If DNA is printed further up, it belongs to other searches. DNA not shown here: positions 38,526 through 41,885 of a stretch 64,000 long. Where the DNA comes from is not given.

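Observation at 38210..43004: Bacterial-style nrdR-nrdJ operon in an archaeon, extended by two unknown genes and a PduO adenosyltransferase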

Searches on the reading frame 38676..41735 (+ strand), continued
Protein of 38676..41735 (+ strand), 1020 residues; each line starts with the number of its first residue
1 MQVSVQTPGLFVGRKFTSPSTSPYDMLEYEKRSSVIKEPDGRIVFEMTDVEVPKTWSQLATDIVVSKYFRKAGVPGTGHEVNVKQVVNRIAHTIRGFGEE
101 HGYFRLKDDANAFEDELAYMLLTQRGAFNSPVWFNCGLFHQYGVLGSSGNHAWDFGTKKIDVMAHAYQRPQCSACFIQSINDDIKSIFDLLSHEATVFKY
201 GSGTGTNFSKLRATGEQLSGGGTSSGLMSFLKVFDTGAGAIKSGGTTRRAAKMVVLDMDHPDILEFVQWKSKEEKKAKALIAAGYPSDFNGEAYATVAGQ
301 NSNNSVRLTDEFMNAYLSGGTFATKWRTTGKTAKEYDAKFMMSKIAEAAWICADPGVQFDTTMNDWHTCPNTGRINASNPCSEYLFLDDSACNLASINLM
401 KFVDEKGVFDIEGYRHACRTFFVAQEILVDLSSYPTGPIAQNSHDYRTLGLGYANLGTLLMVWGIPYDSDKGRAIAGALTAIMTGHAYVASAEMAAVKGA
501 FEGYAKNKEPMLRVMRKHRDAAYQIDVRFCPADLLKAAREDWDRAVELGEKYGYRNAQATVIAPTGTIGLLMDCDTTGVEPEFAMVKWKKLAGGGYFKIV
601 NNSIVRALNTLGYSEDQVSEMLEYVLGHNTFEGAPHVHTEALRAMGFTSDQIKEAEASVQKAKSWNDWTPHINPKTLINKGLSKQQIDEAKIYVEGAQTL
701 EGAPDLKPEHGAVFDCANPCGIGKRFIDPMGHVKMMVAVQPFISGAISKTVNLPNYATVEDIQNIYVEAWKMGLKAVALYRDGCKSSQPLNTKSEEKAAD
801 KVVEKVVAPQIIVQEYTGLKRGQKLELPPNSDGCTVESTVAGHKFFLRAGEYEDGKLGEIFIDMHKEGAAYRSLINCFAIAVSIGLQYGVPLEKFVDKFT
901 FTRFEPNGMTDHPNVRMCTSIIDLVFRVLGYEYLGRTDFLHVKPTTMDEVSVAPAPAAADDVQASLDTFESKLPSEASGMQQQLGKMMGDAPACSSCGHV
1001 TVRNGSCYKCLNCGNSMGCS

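Call 90: search_solved_structures(query=window:38676-41735:+, max_evalue=1e-20)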
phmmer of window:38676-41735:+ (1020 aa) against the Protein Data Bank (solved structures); distinct sequences matched with E-value up to 1e-20: 13.
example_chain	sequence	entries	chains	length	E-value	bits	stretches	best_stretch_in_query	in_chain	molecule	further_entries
7b9q_A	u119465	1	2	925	7.8e-241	805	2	284-791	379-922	Vitamin B12-dependent ribonucleotide reductase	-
7b9p_A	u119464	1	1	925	9.6e-241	804.7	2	284-791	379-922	Vitamin B12-dependent ribonucleotide reductase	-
1xjk_A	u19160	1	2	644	2.2e-60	207.7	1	62-586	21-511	ribonucleotide reductase, B12-dependent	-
1xje_A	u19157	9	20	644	2.2e-60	207.7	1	62-586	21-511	ribonucleotide reductase, B12-dependent | Ribonucleoside-diphosphate reductase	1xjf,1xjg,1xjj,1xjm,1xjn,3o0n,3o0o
3hnc_A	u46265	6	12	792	3.1e-31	111.2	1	167-620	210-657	Ribonucleoside-diphosphate reductase large subunit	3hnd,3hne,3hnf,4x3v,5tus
5d1y_A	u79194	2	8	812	3.4e-31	111.1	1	167-620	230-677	Ribonucleoside-diphosphate reductase large subunit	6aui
6l3r_A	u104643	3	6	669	5.4e-31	110.4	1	167-621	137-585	Ribonucleoside-diphosphate reductase large subunit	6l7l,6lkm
2wgh_A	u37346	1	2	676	5.5e-31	110.4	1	167-621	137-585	RIBONUCLEOSIDE-DIPHOSPHATE REDUCTASE LARGE SUBUNIT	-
5im3_A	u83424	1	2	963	1.6e-30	108.9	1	167-657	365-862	Ribonucleoside-diphosphate reductase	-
3tb9_A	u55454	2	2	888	7.4e-28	100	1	168-640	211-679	Ribonucleoside-diphosphate reductase large chain 1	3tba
1zyz_A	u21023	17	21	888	1e-27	99.6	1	168-640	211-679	Ribonucleoside-diphosphate reductase large chain 1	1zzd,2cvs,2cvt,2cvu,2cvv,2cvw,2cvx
3s8a_A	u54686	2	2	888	6.8e-27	96.8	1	168-640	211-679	Ribonucleoside-diphosphate reductase large chain 1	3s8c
6dqw_A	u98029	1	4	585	3.5e-21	78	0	173-271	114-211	Ribonucleoside-diphosphate reductase, alpha chain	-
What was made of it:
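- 38676..41738 (+): nrdJ: class II (adenosylcobalamin) ribonucleotide reductase, 1020 aa, without an ATP-cone. The best solved relative is 7b9q at 805 bits (call 90).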
